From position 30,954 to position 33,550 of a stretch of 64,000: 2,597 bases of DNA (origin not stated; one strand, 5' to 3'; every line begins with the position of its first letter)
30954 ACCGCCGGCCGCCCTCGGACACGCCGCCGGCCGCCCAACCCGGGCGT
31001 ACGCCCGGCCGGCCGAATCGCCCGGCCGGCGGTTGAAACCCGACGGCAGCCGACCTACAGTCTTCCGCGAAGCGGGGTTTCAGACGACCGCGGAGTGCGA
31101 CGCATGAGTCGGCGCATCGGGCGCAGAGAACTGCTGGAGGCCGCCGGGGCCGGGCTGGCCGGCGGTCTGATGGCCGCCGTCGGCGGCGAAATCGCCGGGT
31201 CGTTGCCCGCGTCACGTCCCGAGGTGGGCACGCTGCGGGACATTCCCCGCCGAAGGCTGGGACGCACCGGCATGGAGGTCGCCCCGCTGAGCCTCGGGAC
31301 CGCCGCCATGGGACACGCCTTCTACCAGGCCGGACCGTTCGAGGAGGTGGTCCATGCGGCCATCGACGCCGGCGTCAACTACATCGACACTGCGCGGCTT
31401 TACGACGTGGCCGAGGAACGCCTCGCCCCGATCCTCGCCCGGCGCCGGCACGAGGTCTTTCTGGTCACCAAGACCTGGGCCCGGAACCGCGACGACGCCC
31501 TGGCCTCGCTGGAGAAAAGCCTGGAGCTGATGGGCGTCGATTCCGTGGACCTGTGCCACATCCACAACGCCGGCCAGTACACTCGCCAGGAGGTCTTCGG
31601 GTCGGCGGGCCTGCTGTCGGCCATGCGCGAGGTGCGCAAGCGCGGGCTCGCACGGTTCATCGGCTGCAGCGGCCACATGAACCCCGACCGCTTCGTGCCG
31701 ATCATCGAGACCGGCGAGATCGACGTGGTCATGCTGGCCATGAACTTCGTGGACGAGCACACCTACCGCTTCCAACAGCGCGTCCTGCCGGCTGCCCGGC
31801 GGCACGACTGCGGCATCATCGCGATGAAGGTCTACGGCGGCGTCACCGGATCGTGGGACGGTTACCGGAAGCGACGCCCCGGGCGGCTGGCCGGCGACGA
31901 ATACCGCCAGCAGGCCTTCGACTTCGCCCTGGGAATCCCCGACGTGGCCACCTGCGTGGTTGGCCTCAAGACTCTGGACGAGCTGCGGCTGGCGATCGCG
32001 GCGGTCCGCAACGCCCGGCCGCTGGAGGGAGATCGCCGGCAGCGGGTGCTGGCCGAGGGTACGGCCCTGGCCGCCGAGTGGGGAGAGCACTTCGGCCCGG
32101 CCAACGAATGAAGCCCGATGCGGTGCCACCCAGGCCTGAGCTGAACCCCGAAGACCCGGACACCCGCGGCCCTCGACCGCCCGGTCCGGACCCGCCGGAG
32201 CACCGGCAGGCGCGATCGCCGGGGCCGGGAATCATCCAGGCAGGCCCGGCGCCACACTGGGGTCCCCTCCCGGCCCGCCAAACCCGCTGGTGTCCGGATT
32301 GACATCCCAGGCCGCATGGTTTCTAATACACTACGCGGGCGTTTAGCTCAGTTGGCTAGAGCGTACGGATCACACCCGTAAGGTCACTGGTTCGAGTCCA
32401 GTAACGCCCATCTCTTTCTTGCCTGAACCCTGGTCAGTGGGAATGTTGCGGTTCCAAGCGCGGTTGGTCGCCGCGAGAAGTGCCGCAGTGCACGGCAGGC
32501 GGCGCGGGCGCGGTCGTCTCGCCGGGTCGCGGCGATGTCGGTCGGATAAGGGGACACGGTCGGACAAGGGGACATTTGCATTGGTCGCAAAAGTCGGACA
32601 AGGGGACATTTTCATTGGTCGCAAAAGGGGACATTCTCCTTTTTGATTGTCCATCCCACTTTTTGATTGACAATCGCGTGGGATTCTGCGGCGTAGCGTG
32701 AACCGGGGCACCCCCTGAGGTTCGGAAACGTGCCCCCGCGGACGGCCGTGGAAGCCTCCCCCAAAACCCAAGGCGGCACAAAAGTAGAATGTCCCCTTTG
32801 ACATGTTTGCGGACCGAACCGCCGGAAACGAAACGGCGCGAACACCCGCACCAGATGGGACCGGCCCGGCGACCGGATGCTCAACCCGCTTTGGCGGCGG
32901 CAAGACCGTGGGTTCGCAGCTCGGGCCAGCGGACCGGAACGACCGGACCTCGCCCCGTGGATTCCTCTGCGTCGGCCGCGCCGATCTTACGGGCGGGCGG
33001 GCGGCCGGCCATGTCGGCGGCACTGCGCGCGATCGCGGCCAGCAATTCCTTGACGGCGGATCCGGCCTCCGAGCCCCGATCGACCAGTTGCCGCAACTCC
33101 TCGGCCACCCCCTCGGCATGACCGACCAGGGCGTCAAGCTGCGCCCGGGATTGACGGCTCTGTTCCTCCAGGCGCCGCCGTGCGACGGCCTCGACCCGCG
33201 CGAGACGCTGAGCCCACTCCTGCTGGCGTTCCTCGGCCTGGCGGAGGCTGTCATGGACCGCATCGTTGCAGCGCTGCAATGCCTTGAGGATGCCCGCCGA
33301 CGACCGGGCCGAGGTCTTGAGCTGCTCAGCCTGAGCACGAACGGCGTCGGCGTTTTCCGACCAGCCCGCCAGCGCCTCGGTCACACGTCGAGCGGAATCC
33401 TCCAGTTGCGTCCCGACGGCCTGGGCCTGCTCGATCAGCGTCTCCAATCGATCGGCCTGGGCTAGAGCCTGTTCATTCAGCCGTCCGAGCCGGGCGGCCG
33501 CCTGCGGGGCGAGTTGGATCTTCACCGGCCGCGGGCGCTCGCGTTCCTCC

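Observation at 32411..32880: Repeat-dense, AT-richer 470-bp non-coding segment wedged between tRNA-Val and the polysaccharide locus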

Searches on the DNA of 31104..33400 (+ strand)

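Call 6: search_rna_families(source=window, start=31800, end=33400, threshold=evalue, max_evalue=10)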
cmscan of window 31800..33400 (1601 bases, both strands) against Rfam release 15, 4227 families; matches with E-value up to 10: 3.
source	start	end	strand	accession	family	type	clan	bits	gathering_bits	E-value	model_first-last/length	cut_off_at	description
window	32337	32410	+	RF00005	tRNA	Gene; tRNA;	CL00001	67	29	5.1e-14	1-71/71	no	tRNA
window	32359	32411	-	RF04354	Plastid-ycf2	Cis-reg;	-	16.7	65.7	3.8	1-75/75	no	Plastid-ycf2 5UTR RNA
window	32232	32358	-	RF02341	ncrMT1302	Gene; sRNA;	-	15.6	45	7.8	1-109/109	no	Mycobacterium sRNA ncrMT1302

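Call 11: search_dna_similar(query=window:32411-32880:+, collection=plasmids, mode=distant, max_evalue=0.01)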
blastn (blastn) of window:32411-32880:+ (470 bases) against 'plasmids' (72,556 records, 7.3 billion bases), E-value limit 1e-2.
No match.

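Call 12: search_dna_similar(query=window:32411-32880:+, collection=phages, mode=distant, max_evalue=0.01)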
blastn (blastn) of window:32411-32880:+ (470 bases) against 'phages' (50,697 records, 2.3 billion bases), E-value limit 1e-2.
No match.

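Call 48: search_rna_families(source=L157, start=5800, end=7000, threshold=evalue, max_evalue=1)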
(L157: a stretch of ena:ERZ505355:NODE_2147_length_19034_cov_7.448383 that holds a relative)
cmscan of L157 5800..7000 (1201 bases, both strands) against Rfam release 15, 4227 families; matches with E-value up to 1: 2.
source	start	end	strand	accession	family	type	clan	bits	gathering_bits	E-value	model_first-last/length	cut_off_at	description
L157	6052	6125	+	RF00005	tRNA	Gene; tRNA;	CL00001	67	29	3.8e-14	1-71/71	no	tRNA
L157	6775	6872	+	RF00169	Bacteria_small_SRP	Gene;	CL00003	59.9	40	2.1e-12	1-97/97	no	Bacterial small signal recognition particle RNA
